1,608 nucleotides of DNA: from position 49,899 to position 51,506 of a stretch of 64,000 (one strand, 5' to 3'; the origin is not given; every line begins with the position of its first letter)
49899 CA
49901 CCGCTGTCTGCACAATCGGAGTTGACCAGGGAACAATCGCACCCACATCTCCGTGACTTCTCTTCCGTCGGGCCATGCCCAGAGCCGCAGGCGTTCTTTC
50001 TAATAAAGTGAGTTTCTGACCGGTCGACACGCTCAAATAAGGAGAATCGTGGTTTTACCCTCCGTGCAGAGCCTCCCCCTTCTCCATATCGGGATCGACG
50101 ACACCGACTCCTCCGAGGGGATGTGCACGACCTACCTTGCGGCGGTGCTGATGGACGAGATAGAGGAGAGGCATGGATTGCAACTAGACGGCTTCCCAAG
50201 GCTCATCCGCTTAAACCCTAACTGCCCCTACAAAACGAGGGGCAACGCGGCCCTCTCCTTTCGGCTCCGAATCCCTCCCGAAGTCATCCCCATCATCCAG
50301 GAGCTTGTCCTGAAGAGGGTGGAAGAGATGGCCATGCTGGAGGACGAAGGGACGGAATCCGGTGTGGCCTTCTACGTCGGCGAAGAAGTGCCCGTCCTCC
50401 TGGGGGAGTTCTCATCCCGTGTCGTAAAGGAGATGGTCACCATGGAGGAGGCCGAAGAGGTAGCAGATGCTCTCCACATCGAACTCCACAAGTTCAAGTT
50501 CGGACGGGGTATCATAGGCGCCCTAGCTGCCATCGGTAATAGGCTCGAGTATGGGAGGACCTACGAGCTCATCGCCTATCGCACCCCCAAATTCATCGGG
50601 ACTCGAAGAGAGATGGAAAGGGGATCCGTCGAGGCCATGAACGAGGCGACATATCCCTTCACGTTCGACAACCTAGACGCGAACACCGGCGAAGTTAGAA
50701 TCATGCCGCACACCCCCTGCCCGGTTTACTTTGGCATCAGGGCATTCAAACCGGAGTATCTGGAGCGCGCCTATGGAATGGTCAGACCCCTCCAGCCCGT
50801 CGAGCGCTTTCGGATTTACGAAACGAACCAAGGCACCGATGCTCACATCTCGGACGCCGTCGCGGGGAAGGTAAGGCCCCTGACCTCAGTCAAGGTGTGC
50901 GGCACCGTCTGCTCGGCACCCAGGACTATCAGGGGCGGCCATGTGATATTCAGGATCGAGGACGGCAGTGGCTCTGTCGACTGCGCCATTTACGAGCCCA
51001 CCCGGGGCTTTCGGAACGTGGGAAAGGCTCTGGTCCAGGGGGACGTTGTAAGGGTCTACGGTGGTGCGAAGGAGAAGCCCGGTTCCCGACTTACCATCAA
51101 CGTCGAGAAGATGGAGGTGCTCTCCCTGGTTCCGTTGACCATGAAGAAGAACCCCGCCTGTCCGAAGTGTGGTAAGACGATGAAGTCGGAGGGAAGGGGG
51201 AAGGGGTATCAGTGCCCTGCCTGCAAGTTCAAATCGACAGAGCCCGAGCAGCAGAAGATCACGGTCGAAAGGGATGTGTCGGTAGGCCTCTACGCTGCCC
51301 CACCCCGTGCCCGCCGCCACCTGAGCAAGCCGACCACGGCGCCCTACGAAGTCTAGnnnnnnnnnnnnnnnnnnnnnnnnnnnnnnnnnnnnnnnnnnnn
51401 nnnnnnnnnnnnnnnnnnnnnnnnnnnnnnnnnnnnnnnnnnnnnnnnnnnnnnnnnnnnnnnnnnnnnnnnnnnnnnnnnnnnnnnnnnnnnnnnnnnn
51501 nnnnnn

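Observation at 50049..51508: Intron-containing tRNA(CAU) with initiator features directly downstream of tiaS; its T-loop has C at position 55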

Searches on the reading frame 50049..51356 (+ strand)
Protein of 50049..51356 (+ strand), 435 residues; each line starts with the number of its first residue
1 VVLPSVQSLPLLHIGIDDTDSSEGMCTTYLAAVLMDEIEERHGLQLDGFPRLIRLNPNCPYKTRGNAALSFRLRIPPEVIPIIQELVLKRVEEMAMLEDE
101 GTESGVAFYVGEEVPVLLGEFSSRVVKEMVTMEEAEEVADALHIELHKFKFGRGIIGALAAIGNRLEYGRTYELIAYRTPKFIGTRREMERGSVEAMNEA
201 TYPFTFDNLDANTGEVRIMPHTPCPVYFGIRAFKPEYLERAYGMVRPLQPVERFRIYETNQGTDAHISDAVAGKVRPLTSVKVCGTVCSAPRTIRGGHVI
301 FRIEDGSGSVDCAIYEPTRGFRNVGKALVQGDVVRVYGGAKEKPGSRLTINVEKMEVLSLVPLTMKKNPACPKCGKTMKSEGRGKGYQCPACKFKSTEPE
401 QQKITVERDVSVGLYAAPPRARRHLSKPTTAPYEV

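Call 6: search_protein_families(library=pfam, proteins=[window:50049-51356:+])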
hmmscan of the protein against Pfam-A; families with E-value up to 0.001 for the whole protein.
window:50049-51356:+ (435 aa): 4 families
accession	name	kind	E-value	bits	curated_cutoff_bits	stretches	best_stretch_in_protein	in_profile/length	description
PF08489.16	TiaS_FLD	-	2.6e-36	124.7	21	1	152-266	1-116/116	TiaS FLD domain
PF22641.2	TiaS_TCKD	-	2.6e-23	83.2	27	1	14-73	2-59/156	TiaS TCKD domain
PF23783.1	Zn_ribbon_TiaS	-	1.2e-14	54.2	27.3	1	368-409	1-40/41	TiaS C-terminal zinc ribbon domain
PF01336.31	tRNA_anti-codon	-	4.3e-12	46.2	27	1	281-358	1-75/75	OB-fold nucleic acid binding domain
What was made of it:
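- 50049..51356 (+): tiaS, tRNA(Ile2) agmatidine synthase gene (435 aa, GTG start). Pfam TiaS_TCKD, TiaS_FLD, OB fold and TiaS zinc ribbon, all above the curated cut-offs (call 6).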

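Call 7: find_homologous_proteins(query=window:50049-51356:+, max_evalue=1e-20)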
Query window:50049-51356:+ (435 aa): 6121 proteins with E <= 1e-20 among 8000 candidates; the best 120 are listed.
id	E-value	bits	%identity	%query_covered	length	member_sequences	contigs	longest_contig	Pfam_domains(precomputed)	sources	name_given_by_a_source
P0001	8.6e-293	989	100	100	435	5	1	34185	PF22641.3,PF01336.32,PF23783.2,PF08489.17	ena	-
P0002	3.0e-236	803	81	98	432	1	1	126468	PF22641.3,PF01336.32,PF23783.2,PF08489.17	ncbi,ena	-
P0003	1.2e-233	794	80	98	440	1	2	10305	PF22641.3,PF01336.32,PF23783.2,PF08489.17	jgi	jgi:tRNA(Ile2)-agmatinylcytidine synthase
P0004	3.1e-233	793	79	98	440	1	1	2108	PF22641.3,PF01336.32,PF23783.2,PF08489.17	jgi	jgi:tRNA(Ile2)-agmatinylcytidine synthase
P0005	8.2e-231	785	78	98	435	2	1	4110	PF22641.3,PF01336.32,PF23783.2,PF08489.17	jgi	jgi:tRNA(Ile2)-agmatinylcytidine synthase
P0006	8.1e-230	781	78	98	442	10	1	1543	PF22641.3,PF01336.32,PF23783.2,PF08489.17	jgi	jgi:tRNA(Ile2)-agmatinylcytidine synthase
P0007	9.4e-230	781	78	98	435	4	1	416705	PF22641.3,PF01336.32,PF23783.2,PF08489.17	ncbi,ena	-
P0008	1.1e-229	781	79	98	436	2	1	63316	PF22641.3,PF01336.32,PF23783.2,PF08489.17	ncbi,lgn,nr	ncbi:MAG TPA: tRNA(Ile)(2)-agmatinylcytidine synthase [Conexivisphaerales archaeon]|nr:tRNA(Ile)(2)-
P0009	1.0e-227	774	78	98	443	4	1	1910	PF22641.3,PF01336.32,PF23783.2,PF08489.17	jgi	jgi:tRNA(Ile2)-agmatinylcytidine synthase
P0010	5.6e-226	769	77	98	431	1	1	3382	PF22641.3,PF01336.32,PF23783.2,PF08489.17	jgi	jgi:tRNA(Ile2)-agmatinylcytidine synthase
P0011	6.9e-225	765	78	98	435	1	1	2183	PF22641.3,PF01336.32,PF23783.2,PF08489.17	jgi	jgi:tRNA(Ile2)-agmatinylcytidine synthase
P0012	1.9e-223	760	77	98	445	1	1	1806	PF22641.3,PF01336.32,PF23783.2,PF08489.17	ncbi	-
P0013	3.1e-223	760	77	98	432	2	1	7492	PF22641.3,PF01336.32,PF23783.2,PF08489.17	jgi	jgi:tRNA(Ile2)-agmatinylcytidine synthase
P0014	6.4e-223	759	77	98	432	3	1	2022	PF22641.3,PF01336.32,PF23783.2,PF08489.17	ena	-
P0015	9.5e-223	758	76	99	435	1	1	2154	PF22641.3,PF01336.32,PF23783.2,PF08489.17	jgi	jgi:tRNA(Ile2)-agmatinylcytidine synthase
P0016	1.3e-203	695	71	98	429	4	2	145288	PF22641.3,PF01336.32,PF23783.2,PF08489.17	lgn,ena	-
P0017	2.1e-185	635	68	94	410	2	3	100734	PF22641.3,PF01336.32,PF23783.2,PF08489.17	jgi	jgi:tRNA(Ile2)-agmatinylcytidine synthase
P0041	7.1e-147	508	54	96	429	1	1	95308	PF22641.3,PF01336.32,PF23783.2,PF08489.17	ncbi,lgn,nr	ncbi:MAG: tRNA(Ile)(2)-agmatinylcytidine synthase [Candidatus Hodarchaeaceae archaeon]|nr:tRNA(Ile)(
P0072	4.2e-145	502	54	96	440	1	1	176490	PF22641.3,PF01336.32,PF23783.2,PF08489.17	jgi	jgi:tRNA(Ile2)-agmatinylcytidine synthase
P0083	2.1e-144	500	55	96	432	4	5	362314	PF22641.3,PF01336.32,PF23783.2,PF08489.17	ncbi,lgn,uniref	ncbi:MAG: tRNA(Ile)(2)-agmatinylcytidine synthase [Candidatus Hadarchaeum sp.]|uniref:tRNA(Ile)(2)-a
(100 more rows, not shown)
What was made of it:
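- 50049..51356 (+): Homologues are named tRNA(Ile2)-agmatinylcytidine synthase; the closest named source is Conexivisphaerales (call 7).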

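Call 9: find_encoding_contigs(protein=P0002, flank=6000, max_places=3)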
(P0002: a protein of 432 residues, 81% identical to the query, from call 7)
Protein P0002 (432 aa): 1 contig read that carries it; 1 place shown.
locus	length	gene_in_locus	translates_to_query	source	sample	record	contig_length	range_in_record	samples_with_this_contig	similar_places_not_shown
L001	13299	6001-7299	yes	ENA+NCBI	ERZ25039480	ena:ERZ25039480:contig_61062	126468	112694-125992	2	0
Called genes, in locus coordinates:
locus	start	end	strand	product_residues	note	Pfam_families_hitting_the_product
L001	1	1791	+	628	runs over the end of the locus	PF01855:POR_N, PF02775:TPP_enzyme_C, PF12838:Fer4_7 (weak), PF00037:Fer4, PF12837:Fer4_6 (weak)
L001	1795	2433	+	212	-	PF01558:POR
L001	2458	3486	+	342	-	PF00389:2-Hacid_dh, PF02826:2-Hacid_dh_C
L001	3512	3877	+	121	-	-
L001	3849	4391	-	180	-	PF04068:Fer4_RLI (weak), PF04034:Ribo_biogen_C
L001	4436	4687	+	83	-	PF01037:AsnC_trans_reg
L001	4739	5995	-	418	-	PF01053:Cys_Met_Meta_PP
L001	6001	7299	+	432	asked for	PF22641:TiaS_TCKD, PF08489:TiaS_FLD, PF01336:tRNA_anti-codon, PF23783:Zn_ribbon_TiaS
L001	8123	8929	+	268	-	PF00941:FAD_binding_5, PF03450:CO_deh_flav_C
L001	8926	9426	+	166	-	PF00111:Fer2, PF01799:Fer2_2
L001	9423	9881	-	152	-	PF06240:COXG, PF10604:Polyketide_cyc2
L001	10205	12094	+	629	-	PF01315:Ald_Xan_dh_C (weak), PF02738:MoCoBD_1, PF20256:MoCoBD_2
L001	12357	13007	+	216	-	PF04389:Peptidase_M28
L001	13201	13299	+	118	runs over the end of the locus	PF10086:YhfC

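Call 10: find_encoding_contigs(protein=P0007, flank=6000, max_places=3)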
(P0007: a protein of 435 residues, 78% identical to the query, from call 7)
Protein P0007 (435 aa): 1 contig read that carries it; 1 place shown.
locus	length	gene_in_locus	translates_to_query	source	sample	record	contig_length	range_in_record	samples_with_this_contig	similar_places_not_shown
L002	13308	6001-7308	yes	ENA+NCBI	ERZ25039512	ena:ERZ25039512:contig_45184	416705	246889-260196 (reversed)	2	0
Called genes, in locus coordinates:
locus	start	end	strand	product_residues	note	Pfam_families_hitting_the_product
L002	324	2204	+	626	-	PF01855:POR_N, PF02775:TPP_enzyme_C, PF14697:Fer4_21 (weak), PF12838:Fer4_7 (weak), PF00037:Fer4 (weak), PF12837:Fer4_6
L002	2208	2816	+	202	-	PF01558:POR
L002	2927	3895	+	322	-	PF00389:2-Hacid_dh, PF02826:2-Hacid_dh_C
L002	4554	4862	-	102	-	PF04068:Fer4_RLI (weak), PF04034:Ribo_biogen_C (weak)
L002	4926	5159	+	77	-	PF01037:AsnC_trans_reg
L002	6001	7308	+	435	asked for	PF22641:TiaS_TCKD, PF08489:TiaS_FLD, PF01336:tRNA_anti-codon, PF23783:Zn_ribbon_TiaS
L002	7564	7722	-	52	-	-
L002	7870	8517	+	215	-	PF00941:FAD_binding_5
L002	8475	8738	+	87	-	PF03450:CO_deh_flav_C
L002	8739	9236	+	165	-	PF00111:Fer2, PF01799:Fer2_2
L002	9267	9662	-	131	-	PF06240:COXG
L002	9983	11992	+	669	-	PF01315:Ald_Xan_dh_C, PF02738:MoCoBD_1, PF20256:MoCoBD_2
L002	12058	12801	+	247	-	PF04389:Peptidase_M28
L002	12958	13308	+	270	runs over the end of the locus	PF10086:YhfC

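Call 11: find_encoding_contigs(protein=P0008, flank=6000, max_places=3)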
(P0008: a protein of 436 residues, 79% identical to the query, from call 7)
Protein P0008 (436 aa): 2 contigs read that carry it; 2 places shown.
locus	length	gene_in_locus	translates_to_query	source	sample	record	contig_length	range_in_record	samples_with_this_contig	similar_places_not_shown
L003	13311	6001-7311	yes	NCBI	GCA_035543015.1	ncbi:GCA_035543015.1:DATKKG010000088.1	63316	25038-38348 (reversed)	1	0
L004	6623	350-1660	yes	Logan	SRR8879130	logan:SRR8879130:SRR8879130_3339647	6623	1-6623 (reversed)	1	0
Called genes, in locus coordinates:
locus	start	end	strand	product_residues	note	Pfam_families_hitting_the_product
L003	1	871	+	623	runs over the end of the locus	PF01855:POR_N, PF02775:TPP_enzyme_C, PF12838:Fer4_7 (weak), PF00037:Fer4 (weak), PF12837:Fer4_6 (weak)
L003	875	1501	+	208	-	PF01558:POR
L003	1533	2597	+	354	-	-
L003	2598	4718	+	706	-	PF00136:DNA_pol_B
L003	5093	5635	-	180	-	PF04068:Fer4_RLI (weak), PF04034:Ribo_biogen_C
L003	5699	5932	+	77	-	PF01037:AsnC_trans_reg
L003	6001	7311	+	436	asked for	PF22641:TiaS_TCKD, PF08489:TiaS_FLD, PF01336:tRNA_anti-codon, PF23783:Zn_ribbon_TiaS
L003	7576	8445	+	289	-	PF00941:FAD_binding_5, PF03450:CO_deh_flav_C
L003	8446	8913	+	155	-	PF00111:Fer2, PF01799:Fer2_2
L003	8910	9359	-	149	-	PF06240:COXG, PF10604:Polyketide_cyc2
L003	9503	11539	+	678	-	PF01315:Ald_Xan_dh_C, PF02738:MoCoBD_1, PF20256:MoCoBD_2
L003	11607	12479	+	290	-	PF04389:Peptidase_M28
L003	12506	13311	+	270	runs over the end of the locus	PF10086:YhfC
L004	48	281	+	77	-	PF01037:AsnC_trans_reg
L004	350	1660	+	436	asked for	PF22641:TiaS_TCKD, PF08489:TiaS_FLD, PF01336:tRNA_anti-codon, PF23783:Zn_ribbon_TiaS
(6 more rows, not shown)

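Call 14: find_encoding_contigs(protein=P0016, flank=6000, max_places=3)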
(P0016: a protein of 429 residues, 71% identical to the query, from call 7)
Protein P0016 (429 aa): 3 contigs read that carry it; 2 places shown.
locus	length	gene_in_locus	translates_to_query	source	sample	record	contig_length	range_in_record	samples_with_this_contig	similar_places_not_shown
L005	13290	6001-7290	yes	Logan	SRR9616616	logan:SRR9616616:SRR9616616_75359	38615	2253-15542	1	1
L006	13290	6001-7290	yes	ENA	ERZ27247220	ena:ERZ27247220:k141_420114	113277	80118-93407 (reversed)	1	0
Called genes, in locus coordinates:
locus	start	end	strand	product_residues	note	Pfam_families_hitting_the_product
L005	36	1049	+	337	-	PF00389:2-Hacid_dh, PF02826:2-Hacid_dh_C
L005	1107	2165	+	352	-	-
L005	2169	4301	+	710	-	PF00136:DNA_pol_B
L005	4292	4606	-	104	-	-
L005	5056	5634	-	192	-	PF04068:Fer4_RLI, PF04034:Ribo_biogen_C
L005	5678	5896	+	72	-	PF01037:AsnC_trans_reg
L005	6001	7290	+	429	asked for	PF22641:TiaS_TCKD, PF08489:TiaS_FLD, PF01336:tRNA_anti-codon, PF23783:Zn_ribbon_TiaS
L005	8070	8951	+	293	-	PF04389:Peptidase_M28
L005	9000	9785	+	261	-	PF10086:YhfC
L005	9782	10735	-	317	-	PF01156:IU_nuc_hydro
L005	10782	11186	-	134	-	-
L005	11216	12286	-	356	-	PF13207:AAA_17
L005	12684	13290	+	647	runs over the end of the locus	PF18330:Lig_C (faint), PF03477:ATP-cone (weak), PF13597:NRDD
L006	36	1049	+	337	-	PF00389:2-Hacid_dh, PF02826:2-Hacid_dh_C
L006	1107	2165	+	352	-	-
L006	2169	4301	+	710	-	PF00136:DNA_pol_B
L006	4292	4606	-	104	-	-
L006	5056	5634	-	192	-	PF04068:Fer4_RLI, PF04034:Ribo_biogen_C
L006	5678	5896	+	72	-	PF01037:AsnC_trans_reg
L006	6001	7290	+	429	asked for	PF22641:TiaS_TCKD, PF08489:TiaS_FLD, PF01336:tRNA_anti-codon, PF23783:Zn_ribbon_TiaS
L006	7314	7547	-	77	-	-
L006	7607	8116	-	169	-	PF01609:DDE_Tnp_1 (weak)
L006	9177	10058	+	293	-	PF04389:Peptidase_M28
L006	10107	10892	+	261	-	PF10086:YhfC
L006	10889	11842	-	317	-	PF01156:IU_nuc_hydro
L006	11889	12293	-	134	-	-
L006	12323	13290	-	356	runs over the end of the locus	PF13207:AAA_17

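Call 15: find_encoding_contigs(protein=P0017, flank=6000, max_places=3)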
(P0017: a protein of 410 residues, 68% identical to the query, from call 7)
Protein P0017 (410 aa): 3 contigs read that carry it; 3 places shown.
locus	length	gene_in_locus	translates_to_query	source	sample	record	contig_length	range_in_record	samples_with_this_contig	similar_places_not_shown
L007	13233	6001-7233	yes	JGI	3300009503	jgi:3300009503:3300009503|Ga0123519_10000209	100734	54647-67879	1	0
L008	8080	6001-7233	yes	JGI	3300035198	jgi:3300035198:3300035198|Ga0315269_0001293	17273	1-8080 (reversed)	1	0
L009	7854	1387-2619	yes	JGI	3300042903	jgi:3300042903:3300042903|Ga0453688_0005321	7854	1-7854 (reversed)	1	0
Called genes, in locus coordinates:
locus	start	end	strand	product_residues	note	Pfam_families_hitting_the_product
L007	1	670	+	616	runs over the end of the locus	PF01855:POR_N, PF02775:TPP_enzyme_C, PF14697:Fer4_21 (faint), PF13237:Fer4_10 (weak), PF12838:Fer4_7, PF00037:Fer4, PF12797:Fer4_2 (weak), PF12837:Fer4_6 (weak)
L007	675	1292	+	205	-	PF01558:POR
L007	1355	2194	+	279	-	-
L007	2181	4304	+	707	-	PF00136:DNA_pol_B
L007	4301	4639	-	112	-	-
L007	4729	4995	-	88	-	-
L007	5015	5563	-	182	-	PF04068:Fer4_RLI (weak), PF04034:Ribo_biogen_C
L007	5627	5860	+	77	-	PF01037:AsnC_trans_reg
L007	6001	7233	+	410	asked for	PF22641:TiaS_TCKD, PF08489:TiaS_FLD, PF01336:tRNA_anti-codon, PF23783:Zn_ribbon_TiaS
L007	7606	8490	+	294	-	PF04389:Peptidase_M28 (faint)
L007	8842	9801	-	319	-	PF01156:IU_nuc_hydro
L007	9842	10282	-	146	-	-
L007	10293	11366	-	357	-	PF13207:AAA_17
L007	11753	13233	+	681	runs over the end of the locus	PF12840:HTH_20 (weak), PF24038:DUF7347, PF18330:Lig_C (faint), PF03477:ATP-cone (faint), PF13597:NRDD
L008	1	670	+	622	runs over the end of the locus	PF01855:POR_N, PF02775:TPP_enzyme_C, PF14697:Fer4_21 (faint), PF13237:Fer4_10 (weak), PF12838:Fer4_7, PF00037:Fer4, PF12797:Fer4_2 (weak), PF12837:Fer4_6 (weak)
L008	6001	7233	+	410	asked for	PF22641:TiaS_TCKD, PF08489:TiaS_FLD, PF01336:tRNA_anti-codon, PF23783:Zn_ribbon_TiaS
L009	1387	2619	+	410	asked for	PF22641:TiaS_TCKD, PF08489:TiaS_FLD, PF01336:tRNA_anti-codon, PF23783:Zn_ribbon_TiaS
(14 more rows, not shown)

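Call 16: find_encoding_contigs(protein=P0001, flank=10000, max_places=5)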
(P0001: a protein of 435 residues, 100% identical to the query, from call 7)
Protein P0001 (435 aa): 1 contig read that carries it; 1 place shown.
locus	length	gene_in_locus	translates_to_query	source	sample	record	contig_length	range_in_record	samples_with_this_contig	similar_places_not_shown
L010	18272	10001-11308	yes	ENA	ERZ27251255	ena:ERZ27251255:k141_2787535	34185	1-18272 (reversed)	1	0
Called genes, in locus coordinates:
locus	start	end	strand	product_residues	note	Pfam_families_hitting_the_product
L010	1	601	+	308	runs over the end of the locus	PF00005:ABC_tran, PF13304:AAA_21 (faint), PF13732:DrrA1-3_C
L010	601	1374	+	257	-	PF12679:ABC2_membrane_2, PF01061:ABC2_membrane, PF12698:ABC2_membrane_3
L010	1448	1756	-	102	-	-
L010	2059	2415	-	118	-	PF00127:Copper-bind (faint)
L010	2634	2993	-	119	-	-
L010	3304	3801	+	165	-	-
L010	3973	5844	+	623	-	PF01855:POR_N, PF02775:TPP_enzyme_C, PF12838:Fer4_7 (weak), PF00037:Fer4, PF12837:Fer4_6 (weak)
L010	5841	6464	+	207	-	PF01558:POR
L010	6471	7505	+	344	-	PF00389:2-Hacid_dh, PF02826:2-Hacid_dh_C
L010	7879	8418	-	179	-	PF04068:Fer4_RLI (weak), PF04034:Ribo_biogen_C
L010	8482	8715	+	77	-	PF01037:AsnC_trans_reg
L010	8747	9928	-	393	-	PF01053:Cys_Met_Meta_PP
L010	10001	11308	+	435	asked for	PF22641:TiaS_TCKD, PF08489:TiaS_FLD, PF01336:tRNA_anti-codon, PF23783:Zn_ribbon_TiaS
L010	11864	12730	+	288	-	PF00941:FAD_binding_5, PF03450:CO_deh_flav_C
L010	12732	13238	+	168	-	PF00111:Fer2, PF01799:Fer2_2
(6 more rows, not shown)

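Call 39: find_encoding_contigs(protein=P0083, flank=4000, max_places=2)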
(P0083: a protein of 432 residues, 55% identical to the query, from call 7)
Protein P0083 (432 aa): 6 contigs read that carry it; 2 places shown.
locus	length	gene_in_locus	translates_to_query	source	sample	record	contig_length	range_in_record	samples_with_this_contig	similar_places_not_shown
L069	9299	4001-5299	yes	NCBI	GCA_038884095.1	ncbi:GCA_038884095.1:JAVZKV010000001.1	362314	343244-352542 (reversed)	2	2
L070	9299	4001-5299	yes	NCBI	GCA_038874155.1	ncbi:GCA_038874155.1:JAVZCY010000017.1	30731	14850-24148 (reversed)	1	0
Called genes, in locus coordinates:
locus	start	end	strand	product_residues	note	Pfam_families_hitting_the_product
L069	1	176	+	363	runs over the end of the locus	PF05343:Peptidase_M42, PF01546:Peptidase_M20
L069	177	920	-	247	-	PF09754:PAC2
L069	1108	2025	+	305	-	-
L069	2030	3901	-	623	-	PF03485:Arg_tRNA_synt_N, PF00750:tRNA-synt_1d, PF05746:DALR_1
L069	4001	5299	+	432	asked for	PF22641:TiaS_TCKD, PF08489:TiaS_FLD, PF01336:tRNA_anti-codon, PF23783:Zn_ribbon_TiaS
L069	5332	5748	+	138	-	-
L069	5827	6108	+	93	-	PF04410:Gar1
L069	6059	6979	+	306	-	PF08271:Zn_Ribbon_TF, PF00382:TFIIB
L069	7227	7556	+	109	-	PF00583:Acetyltransf_1, PF13673:Acetyltransf_10 (weak), PF13508:Acetyltransf_7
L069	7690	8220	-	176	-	PF07690:MFS_1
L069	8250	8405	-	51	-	-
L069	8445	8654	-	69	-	-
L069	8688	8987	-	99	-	PF07690:MFS_1, PF00083:Sugar_tr (weak)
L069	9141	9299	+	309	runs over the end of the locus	PF02931:Neur_chan_LBD (faint)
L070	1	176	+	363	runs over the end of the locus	PF05343:Peptidase_M42, PF01546:Peptidase_M20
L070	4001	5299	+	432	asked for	PF22641:TiaS_TCKD, PF08489:TiaS_FLD, PF01336:tRNA_anti-codon, PF23783:Zn_ribbon_TiaS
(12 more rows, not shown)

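Call 40: find_encoding_contigs(protein=P0072, flank=4000, max_places=2)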
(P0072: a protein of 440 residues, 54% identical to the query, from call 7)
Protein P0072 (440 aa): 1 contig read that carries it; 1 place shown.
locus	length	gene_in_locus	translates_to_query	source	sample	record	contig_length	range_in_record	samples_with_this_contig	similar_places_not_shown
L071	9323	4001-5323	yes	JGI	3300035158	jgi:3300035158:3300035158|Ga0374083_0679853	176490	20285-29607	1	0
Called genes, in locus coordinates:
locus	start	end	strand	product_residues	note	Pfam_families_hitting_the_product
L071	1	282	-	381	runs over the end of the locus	PF00108:Thiolase_N, PF08545:ACP_syn_III (faint), PF02803:Thiolase_C (weak), PF22691:Thiolase_C_1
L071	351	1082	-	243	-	PF09754:PAC2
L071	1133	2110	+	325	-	PF13483:Lactamase_B_3 (weak)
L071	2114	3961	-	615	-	PF03485:Arg_tRNA_synt_N, PF00750:tRNA-synt_1d, PF05746:DALR_1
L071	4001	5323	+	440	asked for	PF22641:TiaS_TCKD, PF08489:TiaS_FLD, PF01336:tRNA_anti-codon, PF23783:Zn_ribbon_TiaS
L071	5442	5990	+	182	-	PF04250:DUF429 (weak)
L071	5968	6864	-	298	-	PF08271:Zn_Ribbon_TF, PF00382:TFIIB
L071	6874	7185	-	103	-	PF15943:YdaS_toxin (faint)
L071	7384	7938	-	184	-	PF00174:Oxidored_molyb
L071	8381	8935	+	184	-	PF01613:Flavin_Reduct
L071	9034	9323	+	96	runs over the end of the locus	PF00708:Acylphosphatase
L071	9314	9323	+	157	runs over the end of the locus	-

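Call 41: find_encoding_contigs(protein=P0041, flank=4000, max_places=2)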
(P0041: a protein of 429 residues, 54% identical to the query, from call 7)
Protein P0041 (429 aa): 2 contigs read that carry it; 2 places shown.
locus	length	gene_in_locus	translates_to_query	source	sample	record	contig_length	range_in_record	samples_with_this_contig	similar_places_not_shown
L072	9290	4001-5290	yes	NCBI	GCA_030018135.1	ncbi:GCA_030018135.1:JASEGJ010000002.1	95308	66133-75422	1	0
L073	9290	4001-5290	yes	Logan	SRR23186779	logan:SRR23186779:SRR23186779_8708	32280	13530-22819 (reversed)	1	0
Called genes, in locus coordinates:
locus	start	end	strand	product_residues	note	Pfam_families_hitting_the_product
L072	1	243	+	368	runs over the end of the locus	PF01008:IF-2B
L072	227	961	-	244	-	PF09754:PAC2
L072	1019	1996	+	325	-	-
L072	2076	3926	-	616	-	PF03485:Arg_tRNA_synt_N, PF00750:tRNA-synt_1d, PF01406:tRNA-synt_1e (faint), PF00750:tRNA-synt_1d, PF05746:DALR_1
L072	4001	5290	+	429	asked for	PF22641:TiaS_TCKD, PF08489:TiaS_FLD, PF01336:tRNA_anti-codon, PF23783:Zn_ribbon_TiaS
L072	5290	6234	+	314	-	PF01916:DS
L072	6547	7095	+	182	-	PF04250:DUF429 (weak)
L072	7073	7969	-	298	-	PF08271:Zn_Ribbon_TF, PF00382:TFIIB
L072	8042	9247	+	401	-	PF00890:FAD_binding_2, PF01266:DAO (weak), PF01946:Thi4 (weak), PF03486:HI0933_like, PF05834:Lycopene_cycl, PF07992:Pyr_redox_2 (weak), PF12831:FAD_oxidored, PF13450:NAD_binding_8, +3 more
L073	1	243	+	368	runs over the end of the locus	PF01008:IF-2B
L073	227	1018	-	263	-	PF09754:PAC2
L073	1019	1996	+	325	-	-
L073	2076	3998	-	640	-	PF03485:Arg_tRNA_synt_N, PF00750:tRNA-synt_1d, PF01406:tRNA-synt_1e (faint), PF00750:tRNA-synt_1d, PF05746:DALR_1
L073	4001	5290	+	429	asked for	PF22641:TiaS_TCKD, PF08489:TiaS_FLD, PF01336:tRNA_anti-codon, PF23783:Zn_ribbon_TiaS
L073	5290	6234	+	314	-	PF01916:DS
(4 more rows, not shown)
